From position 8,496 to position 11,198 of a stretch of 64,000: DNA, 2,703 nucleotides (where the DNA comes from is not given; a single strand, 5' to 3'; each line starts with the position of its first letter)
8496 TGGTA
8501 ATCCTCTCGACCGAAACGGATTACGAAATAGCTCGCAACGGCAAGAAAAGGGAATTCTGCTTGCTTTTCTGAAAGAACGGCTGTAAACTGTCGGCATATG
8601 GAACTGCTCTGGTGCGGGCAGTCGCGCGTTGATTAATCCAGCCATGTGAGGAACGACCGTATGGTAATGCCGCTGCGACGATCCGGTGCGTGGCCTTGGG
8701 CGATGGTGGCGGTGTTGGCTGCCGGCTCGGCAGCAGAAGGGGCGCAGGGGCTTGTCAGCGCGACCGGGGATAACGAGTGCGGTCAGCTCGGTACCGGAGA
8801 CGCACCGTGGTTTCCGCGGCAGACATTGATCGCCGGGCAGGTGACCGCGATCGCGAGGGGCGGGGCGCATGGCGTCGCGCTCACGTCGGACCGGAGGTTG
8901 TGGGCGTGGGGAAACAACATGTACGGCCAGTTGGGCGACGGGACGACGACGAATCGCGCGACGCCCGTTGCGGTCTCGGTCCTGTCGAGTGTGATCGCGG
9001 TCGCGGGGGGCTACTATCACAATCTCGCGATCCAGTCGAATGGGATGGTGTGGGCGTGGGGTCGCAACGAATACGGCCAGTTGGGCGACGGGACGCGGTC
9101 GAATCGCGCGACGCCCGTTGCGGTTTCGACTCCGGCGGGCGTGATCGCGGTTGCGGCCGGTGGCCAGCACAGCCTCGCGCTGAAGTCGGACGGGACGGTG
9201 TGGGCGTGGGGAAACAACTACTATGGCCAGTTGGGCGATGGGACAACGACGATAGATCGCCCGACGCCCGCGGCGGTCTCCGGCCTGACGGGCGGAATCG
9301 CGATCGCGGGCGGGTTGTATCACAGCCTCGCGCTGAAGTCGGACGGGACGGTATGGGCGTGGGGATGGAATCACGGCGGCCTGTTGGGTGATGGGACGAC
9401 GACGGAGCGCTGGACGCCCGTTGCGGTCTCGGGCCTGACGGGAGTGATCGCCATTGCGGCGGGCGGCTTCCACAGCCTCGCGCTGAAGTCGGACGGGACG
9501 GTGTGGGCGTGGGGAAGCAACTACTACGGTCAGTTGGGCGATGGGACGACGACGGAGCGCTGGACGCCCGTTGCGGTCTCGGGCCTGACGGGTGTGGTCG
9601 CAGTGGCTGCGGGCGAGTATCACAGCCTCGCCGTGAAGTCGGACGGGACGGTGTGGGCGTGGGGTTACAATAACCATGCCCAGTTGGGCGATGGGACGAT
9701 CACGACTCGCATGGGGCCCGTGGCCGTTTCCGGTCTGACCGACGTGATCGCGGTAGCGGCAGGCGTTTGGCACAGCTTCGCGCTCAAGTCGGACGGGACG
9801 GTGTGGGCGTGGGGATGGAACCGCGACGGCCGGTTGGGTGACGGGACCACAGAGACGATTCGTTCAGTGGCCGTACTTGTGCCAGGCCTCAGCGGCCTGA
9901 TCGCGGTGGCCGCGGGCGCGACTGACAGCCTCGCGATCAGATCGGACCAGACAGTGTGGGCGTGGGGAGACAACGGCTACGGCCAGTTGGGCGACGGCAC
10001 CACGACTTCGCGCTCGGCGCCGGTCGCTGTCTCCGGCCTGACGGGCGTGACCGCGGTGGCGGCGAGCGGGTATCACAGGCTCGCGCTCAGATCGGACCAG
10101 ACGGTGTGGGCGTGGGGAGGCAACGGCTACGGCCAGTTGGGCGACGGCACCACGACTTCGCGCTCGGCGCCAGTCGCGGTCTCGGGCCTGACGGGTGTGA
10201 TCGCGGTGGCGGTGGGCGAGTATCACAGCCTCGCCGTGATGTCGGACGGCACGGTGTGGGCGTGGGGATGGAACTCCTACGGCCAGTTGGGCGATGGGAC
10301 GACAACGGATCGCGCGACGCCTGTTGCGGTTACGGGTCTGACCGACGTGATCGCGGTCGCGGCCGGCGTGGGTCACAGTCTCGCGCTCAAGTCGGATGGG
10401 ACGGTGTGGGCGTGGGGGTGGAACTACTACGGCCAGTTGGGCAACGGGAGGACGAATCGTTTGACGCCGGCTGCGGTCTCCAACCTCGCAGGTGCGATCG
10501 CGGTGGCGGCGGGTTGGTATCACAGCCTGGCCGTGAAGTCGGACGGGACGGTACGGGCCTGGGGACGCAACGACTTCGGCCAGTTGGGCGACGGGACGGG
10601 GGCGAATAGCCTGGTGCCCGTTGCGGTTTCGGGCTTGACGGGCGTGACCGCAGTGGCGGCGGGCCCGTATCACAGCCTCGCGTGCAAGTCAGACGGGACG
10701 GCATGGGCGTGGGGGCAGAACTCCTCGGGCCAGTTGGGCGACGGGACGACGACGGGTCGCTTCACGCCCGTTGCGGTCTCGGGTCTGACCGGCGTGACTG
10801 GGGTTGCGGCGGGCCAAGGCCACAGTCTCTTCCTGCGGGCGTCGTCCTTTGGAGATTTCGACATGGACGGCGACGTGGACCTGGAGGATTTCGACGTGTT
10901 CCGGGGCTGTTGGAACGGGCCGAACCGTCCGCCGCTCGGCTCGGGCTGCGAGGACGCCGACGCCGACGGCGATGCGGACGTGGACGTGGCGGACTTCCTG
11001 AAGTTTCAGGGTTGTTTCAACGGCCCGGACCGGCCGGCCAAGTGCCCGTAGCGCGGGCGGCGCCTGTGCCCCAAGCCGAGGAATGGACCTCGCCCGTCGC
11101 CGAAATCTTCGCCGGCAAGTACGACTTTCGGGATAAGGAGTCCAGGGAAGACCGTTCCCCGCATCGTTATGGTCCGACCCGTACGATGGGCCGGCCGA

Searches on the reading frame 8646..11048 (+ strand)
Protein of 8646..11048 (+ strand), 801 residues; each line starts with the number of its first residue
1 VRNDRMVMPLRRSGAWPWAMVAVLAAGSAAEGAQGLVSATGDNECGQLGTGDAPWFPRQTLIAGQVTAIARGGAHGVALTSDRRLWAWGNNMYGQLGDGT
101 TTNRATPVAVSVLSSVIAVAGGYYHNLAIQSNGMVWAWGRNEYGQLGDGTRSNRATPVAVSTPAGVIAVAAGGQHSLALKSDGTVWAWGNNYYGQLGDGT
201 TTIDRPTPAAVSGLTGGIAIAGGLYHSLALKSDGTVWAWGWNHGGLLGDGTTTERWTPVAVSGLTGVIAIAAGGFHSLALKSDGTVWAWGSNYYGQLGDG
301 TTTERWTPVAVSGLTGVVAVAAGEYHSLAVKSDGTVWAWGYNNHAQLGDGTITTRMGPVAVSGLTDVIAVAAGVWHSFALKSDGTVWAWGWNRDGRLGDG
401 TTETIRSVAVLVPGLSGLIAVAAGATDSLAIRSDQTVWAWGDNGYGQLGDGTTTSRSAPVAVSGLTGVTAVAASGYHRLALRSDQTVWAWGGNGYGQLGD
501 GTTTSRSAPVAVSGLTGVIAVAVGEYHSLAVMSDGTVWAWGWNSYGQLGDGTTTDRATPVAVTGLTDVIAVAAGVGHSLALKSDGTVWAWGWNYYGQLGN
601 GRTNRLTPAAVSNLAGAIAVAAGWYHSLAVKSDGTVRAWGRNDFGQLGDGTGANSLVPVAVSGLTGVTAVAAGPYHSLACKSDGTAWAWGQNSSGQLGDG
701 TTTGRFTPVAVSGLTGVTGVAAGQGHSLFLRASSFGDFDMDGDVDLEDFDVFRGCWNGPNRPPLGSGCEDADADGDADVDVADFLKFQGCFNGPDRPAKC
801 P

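Call 27: search_protein_families(library=ncbifam, proteins=[window:8646-11048:+], max_evalue=0.1)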
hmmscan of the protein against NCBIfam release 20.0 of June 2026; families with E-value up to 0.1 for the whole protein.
window:8646-11048:+ (801 aa): 2 families
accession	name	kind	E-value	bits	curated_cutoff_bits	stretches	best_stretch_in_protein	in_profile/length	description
TIGR04366.1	cupin_WbuC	subfamily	4.9e-05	23.2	42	0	363-386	88-110/132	WbuC family cupin fold metalloprotein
TIGR00566.1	trpG_papA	subfamily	0.015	15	121.05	0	309-334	115-140/192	glutamine amidotransferase of anthranilate synthase or aminodeoxychorismate synthase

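Call 28: search_protein_families(library=pfam, proteins=[window:8646-11048:+], max_evalue=0.1)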
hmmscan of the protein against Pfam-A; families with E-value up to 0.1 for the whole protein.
window:8646-11048:+ (801 aa): 5 families
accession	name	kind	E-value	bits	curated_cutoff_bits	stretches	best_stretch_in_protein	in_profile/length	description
PF25390.1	WD40_RLD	-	2.6e-218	724.9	150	3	38-362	3-346/363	RCC1-like domain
PF00415.24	RCC1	-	2.2e-171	556.8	21.7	13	534-581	1-50/50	Regulator of chromosome condensation (RCC1) repeat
PF13540.12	RCC1_2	-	2.6e-141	456.9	22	13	267-296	1-30/30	Regulator of chromosome condensation (RCC1) repeat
PF25384.1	Alsin_RLD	-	3.6e-32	112.6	100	5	315-350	275-310/405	Alsin RCC1-like domain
PF12446.13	DUF3682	-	0.002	19.1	25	0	651-710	7-68/129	Protein of unknown function (DUF3682)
